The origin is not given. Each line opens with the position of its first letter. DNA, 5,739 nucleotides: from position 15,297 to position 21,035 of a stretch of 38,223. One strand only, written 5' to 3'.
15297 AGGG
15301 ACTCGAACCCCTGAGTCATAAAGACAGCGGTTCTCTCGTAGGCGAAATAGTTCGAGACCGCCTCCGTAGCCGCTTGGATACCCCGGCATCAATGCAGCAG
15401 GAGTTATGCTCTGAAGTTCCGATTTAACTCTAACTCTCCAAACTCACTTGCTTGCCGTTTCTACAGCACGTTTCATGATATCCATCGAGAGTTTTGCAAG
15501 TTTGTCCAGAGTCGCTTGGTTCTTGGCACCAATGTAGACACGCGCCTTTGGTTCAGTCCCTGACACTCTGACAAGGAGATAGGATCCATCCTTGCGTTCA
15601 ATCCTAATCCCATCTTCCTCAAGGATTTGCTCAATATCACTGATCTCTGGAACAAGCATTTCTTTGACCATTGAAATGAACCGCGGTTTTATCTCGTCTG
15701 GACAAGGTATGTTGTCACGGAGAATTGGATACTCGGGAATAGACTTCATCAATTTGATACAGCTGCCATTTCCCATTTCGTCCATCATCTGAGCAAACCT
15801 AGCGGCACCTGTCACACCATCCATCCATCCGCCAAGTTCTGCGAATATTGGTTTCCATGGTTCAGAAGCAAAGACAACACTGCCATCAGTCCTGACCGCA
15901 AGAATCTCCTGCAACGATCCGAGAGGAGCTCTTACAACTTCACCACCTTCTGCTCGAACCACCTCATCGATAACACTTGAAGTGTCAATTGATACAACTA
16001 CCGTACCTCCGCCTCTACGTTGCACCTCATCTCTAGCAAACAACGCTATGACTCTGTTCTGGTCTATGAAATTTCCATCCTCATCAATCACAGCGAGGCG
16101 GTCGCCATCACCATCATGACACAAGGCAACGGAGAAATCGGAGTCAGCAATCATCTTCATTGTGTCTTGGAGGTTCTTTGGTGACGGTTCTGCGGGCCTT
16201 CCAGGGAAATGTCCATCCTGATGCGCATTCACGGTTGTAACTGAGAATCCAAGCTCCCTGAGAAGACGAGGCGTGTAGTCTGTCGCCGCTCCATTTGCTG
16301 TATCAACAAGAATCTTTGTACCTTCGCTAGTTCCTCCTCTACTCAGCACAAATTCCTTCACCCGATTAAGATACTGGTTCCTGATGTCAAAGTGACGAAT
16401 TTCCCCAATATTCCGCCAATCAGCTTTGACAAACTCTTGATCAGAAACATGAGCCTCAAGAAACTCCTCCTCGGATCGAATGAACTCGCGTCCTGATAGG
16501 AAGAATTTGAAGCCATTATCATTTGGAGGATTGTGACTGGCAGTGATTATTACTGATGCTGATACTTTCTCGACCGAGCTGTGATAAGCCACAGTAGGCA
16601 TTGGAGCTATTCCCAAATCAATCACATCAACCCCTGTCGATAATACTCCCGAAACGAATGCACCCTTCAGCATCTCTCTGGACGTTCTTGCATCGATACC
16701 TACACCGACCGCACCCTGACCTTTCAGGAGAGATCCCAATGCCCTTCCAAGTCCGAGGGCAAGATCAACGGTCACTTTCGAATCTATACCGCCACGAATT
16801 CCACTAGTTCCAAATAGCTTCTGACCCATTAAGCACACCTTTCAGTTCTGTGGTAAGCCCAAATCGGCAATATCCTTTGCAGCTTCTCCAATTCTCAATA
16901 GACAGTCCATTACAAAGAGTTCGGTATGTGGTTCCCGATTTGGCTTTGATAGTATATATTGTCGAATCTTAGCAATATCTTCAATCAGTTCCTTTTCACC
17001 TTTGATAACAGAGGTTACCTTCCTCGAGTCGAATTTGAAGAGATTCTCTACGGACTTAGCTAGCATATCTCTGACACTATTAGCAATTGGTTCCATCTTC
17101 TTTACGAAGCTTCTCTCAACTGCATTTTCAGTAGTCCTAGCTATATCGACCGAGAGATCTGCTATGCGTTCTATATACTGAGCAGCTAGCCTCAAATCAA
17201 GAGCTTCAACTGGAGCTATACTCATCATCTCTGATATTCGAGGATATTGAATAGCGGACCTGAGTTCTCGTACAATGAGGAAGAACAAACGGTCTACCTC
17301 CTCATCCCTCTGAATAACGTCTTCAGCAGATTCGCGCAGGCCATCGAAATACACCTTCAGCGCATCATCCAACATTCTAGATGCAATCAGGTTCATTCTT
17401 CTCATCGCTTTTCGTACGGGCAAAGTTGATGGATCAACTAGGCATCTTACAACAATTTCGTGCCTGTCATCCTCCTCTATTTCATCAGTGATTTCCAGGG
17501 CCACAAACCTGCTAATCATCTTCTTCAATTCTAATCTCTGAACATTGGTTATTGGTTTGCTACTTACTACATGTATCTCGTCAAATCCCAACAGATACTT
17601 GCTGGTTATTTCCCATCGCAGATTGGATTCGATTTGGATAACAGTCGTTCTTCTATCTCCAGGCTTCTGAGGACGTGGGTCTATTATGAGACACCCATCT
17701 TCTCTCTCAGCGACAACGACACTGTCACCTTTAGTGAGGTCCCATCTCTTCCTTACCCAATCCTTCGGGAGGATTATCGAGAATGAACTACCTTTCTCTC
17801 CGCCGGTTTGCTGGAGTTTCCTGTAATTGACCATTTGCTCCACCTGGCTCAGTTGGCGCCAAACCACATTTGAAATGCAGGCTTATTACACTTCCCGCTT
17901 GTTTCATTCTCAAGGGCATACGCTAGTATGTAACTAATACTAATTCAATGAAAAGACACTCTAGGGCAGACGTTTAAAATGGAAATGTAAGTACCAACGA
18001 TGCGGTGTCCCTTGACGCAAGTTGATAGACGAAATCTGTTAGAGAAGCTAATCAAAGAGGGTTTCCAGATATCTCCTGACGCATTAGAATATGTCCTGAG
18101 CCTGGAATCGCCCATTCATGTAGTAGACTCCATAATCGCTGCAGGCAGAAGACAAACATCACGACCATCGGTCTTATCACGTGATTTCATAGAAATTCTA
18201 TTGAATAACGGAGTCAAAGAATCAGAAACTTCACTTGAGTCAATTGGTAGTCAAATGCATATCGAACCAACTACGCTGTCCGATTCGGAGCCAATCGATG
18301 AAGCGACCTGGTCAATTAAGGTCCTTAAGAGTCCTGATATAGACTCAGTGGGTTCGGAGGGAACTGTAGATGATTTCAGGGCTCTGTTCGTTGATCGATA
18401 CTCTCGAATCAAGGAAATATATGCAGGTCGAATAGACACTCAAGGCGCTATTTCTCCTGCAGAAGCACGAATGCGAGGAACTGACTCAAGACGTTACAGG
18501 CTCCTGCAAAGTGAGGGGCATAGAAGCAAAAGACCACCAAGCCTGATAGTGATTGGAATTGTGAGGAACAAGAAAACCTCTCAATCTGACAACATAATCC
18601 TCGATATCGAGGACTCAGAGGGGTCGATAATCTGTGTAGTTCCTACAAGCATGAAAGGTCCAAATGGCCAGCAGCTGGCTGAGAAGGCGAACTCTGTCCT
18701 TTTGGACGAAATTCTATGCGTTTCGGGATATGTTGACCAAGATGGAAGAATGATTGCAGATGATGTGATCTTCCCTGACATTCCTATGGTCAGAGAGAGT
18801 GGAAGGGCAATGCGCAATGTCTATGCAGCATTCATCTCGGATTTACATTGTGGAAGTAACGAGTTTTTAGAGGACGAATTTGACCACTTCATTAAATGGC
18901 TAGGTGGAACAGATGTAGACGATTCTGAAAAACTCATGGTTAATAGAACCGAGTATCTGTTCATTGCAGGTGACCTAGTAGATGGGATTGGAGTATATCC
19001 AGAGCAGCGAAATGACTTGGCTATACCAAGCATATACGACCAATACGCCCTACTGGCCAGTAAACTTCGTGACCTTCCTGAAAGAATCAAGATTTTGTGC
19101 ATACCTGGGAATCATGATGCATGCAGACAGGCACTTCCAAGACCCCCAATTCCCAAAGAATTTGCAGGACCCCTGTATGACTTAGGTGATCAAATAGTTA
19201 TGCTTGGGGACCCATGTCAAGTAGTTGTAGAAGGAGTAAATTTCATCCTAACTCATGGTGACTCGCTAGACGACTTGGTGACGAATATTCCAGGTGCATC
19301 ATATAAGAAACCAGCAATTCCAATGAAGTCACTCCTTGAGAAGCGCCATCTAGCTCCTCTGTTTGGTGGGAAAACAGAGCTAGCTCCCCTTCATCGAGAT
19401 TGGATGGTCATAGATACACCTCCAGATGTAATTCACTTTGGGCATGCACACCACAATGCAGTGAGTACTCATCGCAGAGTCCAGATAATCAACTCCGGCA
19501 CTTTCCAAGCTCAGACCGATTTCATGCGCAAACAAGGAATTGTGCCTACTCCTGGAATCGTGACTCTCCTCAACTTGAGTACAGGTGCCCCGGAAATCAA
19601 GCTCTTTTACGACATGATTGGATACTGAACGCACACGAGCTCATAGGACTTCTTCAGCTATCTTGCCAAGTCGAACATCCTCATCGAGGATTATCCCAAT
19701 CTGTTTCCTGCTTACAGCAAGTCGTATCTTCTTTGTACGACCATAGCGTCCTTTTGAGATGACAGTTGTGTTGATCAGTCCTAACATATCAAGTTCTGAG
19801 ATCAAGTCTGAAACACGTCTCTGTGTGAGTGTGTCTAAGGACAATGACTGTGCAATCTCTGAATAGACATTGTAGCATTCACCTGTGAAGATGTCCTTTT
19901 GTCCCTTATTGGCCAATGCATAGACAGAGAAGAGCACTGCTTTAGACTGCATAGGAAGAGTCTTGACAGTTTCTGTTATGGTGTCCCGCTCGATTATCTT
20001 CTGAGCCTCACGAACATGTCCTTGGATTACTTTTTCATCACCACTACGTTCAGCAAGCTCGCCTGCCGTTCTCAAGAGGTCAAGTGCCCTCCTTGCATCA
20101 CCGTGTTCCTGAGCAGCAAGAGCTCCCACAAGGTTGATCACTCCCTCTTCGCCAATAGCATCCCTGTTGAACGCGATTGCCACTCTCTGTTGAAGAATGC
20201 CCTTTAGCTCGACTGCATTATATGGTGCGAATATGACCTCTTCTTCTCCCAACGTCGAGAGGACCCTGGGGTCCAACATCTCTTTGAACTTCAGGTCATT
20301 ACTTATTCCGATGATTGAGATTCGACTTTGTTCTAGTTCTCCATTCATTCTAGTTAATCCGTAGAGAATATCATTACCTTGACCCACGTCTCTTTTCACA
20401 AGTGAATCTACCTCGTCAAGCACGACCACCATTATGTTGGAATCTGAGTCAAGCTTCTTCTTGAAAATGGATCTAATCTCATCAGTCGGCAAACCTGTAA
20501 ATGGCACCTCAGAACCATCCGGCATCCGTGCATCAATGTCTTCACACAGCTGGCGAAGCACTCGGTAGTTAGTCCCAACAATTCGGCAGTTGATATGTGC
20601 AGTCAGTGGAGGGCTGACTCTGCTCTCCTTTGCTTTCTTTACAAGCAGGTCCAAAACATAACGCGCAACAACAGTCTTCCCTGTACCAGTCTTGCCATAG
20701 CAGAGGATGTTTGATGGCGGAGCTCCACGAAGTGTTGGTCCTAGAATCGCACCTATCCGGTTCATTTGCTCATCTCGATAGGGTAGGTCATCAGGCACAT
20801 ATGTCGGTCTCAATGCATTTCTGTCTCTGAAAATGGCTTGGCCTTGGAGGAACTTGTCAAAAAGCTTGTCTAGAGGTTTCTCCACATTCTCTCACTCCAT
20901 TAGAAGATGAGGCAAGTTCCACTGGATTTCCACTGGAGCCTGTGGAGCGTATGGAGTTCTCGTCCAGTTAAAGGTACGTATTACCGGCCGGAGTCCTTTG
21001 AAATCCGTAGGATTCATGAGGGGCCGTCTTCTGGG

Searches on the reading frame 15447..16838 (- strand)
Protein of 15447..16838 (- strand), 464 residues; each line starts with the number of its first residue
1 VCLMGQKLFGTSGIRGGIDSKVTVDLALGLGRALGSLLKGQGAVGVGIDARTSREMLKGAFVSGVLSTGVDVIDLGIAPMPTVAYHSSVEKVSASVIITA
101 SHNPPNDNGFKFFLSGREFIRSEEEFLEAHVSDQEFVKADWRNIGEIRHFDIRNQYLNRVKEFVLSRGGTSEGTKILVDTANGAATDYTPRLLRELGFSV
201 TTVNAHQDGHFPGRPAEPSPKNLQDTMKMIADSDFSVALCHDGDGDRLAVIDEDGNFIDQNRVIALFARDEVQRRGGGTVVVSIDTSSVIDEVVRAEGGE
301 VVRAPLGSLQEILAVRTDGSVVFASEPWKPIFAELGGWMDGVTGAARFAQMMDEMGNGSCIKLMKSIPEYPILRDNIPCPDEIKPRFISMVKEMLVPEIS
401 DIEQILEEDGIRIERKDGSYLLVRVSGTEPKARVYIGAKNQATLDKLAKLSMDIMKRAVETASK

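Call 56: search_protein_families(library=pfam, proteins=[window:15447-16838:-], max_evalue=0.00001)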
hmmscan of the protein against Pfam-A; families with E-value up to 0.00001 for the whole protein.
window:15447-16838:- (464 aa): 4 families
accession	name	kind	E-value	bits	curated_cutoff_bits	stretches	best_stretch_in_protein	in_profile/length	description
PF02878.22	PGM_PMM_I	-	3.9e-33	114.5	22.5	1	7-136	2-136/138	Phosphoglucomutase/phosphomannomutase, alpha/beta/alpha domain I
PF02879.22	PGM_PMM_II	-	8.8e-23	81.3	29.3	1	155-255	2-103/103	Phosphoglucomutase/phosphomannomutase, alpha/beta/alpha domain II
PF00408.26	PGM_PMM_IV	-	4.8e-10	39.8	23.1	1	376-449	3-63/68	Phosphoglucomutase/phosphomannomutase, C-terminal domain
PF02880.22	PGM_PMM_III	-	2.7e-06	27.9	20.7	1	260-364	2-108/115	Phosphoglucomutase/phosphomannomutase, alpha/beta/alpha domain III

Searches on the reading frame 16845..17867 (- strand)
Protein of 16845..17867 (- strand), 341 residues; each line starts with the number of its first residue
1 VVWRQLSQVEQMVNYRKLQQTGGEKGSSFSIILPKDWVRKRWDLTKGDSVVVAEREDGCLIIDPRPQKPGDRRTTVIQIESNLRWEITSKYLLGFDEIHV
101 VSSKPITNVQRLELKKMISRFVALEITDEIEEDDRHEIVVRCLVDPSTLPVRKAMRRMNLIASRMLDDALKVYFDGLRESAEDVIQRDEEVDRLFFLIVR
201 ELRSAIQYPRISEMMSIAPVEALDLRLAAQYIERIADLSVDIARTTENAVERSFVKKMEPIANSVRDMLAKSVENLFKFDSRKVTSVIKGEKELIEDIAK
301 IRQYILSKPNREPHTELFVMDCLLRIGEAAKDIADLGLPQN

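Call 56: search_protein_families(library=pfam, proteins=[window:16845-17867:-], max_evalue=0.00001)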
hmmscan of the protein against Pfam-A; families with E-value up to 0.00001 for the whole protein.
window:16845-17867:- (341 aa): 2 families
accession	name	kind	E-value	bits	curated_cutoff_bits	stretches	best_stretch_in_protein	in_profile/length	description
PF01895.24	PhoU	-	3.8e-21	75.7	23.5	1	156-245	2-88/89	PhoU domain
PF04014.23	MazE_antitoxin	-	1.4e-07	31.8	24.7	1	26-68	5-46/48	Antidote-toxin recognition MazE, bacterial antitoxin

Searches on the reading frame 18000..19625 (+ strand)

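Call 56: search_protein_families(library=pfam, proteins=[window:18000-19625:+], max_evalue=0.00001)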
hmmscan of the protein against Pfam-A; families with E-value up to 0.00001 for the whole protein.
window:18000-19625:+ (542 aa): 2 families
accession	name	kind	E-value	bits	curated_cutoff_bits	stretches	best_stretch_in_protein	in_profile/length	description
PF04042.21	DNA_pol_E_B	-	6.3e-15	55.6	29.1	1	278-483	3-204/210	DNA polymerase alpha/epsilon subunit B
PF00149.33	Metallophos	-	3e-10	41.3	21.5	1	277-485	4-190/191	Calcineurin-like phosphoesterase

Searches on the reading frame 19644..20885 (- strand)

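Call 56: search_protein_families(library=pfam, proteins=[window:19644-20885:-], max_evalue=0.00001)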
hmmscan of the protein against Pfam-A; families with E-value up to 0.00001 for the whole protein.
window:19644-20885:- (414 aa): 6 families
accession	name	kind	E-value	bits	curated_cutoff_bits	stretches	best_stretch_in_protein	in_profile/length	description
PF09079.17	Cdc6_C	-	2.1e-30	105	25.1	1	305-396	1-93/96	CDC6, C terminal winged helix domain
PF22703.2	Cdc6_lid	-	1.7e-24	85.9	27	1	230-296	3-68/68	Cdc6 AAA+ ATPase-type lid domain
PF13401.12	AAA_22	-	3.1e-10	40.9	27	1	58-174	6-101/130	AAA domain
PF13191.12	AAA_16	-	5.1e-10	40.5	32.6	1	34-160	2-142/167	AAA ATPase domain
PF00004.35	AAA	-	4.3e-08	34.1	21.2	1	60-209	1-119/131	ATPase family associated with various cellular activities (AAA)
PF22606.2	Cdc6-ORC-like_ATPase_lid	-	3.1e-06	27.4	27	1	222-279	1-57/60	Cdc6/ORC-like, ATPase lid domain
